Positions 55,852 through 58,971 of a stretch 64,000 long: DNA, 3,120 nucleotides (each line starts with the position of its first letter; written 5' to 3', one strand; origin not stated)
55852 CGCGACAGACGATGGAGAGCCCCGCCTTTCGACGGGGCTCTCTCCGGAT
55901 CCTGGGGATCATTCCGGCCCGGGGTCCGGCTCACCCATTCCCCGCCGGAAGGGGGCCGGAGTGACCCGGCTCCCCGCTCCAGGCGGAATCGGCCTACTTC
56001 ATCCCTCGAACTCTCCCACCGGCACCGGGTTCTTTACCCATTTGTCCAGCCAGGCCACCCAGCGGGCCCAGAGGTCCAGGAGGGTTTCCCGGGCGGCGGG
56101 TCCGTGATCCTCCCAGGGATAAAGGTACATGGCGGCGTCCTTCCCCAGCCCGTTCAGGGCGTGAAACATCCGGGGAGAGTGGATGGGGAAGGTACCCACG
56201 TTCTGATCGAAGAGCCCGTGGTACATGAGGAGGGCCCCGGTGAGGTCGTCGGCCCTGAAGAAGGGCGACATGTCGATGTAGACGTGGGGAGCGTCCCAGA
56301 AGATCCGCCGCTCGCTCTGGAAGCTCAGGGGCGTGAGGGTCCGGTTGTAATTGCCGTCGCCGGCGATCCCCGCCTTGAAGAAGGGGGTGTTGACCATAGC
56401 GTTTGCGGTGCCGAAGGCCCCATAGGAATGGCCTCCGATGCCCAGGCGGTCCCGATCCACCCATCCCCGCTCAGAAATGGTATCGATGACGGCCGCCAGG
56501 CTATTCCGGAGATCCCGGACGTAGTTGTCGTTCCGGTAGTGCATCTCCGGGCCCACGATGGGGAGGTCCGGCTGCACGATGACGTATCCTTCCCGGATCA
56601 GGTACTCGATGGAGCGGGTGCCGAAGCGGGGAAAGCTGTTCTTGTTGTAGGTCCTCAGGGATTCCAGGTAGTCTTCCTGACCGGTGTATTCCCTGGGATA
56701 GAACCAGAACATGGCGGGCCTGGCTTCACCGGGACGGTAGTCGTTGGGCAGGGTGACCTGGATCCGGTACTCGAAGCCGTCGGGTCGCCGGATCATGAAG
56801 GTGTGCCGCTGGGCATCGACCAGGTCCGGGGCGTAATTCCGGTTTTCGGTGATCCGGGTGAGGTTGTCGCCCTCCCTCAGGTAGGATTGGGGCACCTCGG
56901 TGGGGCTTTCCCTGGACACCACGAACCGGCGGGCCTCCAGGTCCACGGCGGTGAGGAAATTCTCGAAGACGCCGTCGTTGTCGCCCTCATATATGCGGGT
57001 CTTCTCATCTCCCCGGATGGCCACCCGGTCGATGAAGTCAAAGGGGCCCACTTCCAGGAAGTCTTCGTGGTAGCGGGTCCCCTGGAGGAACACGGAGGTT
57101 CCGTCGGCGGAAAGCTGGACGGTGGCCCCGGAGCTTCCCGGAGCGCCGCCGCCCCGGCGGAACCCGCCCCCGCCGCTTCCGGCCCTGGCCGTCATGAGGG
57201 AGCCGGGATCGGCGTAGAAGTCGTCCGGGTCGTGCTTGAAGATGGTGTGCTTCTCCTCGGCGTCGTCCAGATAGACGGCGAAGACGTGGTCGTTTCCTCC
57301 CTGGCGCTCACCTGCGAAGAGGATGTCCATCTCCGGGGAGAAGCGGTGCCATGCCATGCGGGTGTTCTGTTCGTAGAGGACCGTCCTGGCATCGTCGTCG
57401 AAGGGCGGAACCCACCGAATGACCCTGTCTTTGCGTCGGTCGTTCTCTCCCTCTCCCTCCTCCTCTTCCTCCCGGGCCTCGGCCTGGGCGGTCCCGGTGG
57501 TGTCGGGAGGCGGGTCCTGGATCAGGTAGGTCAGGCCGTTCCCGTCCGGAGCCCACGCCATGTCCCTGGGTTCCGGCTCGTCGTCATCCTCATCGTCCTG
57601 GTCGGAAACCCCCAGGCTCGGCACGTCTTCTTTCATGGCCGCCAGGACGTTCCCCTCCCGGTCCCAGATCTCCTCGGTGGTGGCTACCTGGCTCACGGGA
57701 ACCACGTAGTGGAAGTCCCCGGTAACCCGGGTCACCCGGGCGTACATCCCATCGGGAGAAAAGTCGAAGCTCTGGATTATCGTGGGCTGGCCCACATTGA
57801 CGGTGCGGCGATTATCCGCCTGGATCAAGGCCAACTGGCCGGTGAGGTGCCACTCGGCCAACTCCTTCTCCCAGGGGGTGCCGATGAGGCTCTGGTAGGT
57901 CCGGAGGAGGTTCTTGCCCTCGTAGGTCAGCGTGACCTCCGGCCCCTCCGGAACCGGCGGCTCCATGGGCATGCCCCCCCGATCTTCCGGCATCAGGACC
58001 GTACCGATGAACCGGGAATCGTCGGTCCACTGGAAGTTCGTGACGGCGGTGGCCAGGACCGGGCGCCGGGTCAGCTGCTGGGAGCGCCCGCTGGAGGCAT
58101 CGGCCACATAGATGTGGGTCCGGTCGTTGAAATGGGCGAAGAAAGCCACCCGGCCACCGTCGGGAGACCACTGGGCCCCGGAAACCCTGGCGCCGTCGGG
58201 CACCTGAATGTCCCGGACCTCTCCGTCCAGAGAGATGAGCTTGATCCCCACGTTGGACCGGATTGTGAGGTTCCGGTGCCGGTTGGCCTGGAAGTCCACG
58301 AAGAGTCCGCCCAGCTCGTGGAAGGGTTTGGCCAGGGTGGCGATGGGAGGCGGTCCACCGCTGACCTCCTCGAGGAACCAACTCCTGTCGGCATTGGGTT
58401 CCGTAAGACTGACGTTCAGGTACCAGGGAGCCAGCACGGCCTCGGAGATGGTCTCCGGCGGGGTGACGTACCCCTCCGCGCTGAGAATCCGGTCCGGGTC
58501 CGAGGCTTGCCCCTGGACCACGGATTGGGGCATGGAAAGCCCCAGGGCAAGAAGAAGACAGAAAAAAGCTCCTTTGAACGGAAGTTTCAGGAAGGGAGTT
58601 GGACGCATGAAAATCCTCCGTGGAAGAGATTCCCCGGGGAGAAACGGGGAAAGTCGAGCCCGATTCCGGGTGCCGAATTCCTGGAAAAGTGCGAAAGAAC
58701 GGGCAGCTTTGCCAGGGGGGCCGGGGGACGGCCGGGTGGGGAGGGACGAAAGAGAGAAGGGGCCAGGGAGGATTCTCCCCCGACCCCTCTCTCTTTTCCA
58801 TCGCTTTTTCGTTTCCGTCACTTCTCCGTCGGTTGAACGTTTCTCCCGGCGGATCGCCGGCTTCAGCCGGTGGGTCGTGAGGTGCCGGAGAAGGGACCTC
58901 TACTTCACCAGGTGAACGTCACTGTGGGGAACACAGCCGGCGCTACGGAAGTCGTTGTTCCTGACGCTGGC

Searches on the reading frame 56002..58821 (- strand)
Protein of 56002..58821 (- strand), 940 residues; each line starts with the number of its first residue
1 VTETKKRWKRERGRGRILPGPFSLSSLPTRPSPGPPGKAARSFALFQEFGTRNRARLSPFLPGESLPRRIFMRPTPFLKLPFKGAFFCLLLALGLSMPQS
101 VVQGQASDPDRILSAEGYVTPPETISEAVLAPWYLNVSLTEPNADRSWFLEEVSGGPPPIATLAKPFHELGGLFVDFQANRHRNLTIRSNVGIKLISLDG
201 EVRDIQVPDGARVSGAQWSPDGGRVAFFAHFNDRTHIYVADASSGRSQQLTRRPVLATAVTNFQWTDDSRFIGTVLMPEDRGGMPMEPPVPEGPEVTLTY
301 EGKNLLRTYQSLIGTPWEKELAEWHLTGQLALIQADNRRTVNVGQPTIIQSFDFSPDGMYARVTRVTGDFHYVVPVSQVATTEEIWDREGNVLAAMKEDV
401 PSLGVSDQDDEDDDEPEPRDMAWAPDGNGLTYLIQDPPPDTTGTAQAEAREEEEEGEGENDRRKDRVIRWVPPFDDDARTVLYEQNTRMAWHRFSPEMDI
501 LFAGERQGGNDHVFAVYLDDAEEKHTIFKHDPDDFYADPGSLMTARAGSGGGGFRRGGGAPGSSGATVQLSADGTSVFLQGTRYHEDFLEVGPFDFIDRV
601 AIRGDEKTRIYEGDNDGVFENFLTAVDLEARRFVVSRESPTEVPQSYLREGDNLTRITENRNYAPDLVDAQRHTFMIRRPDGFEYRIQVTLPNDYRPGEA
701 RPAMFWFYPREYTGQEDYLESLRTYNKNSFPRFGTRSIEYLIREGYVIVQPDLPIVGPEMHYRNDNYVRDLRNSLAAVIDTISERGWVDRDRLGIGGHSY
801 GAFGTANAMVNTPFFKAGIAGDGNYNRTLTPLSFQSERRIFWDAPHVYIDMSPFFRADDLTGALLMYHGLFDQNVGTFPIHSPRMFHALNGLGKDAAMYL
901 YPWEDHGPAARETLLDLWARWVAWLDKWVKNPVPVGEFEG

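Call 64: search_protein_families(library=pfam, proteins=[window:56002-58821:-], max_evalue=0.00001)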
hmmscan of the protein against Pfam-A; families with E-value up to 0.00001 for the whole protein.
window:56002-58821:- (940 aa): 1 family
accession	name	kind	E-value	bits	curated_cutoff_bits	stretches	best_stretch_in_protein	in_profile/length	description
PF00326.27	Peptidase_S9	-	1.1e-21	77.8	22.6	1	739-931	8-212/213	Prolyl oligopeptidase family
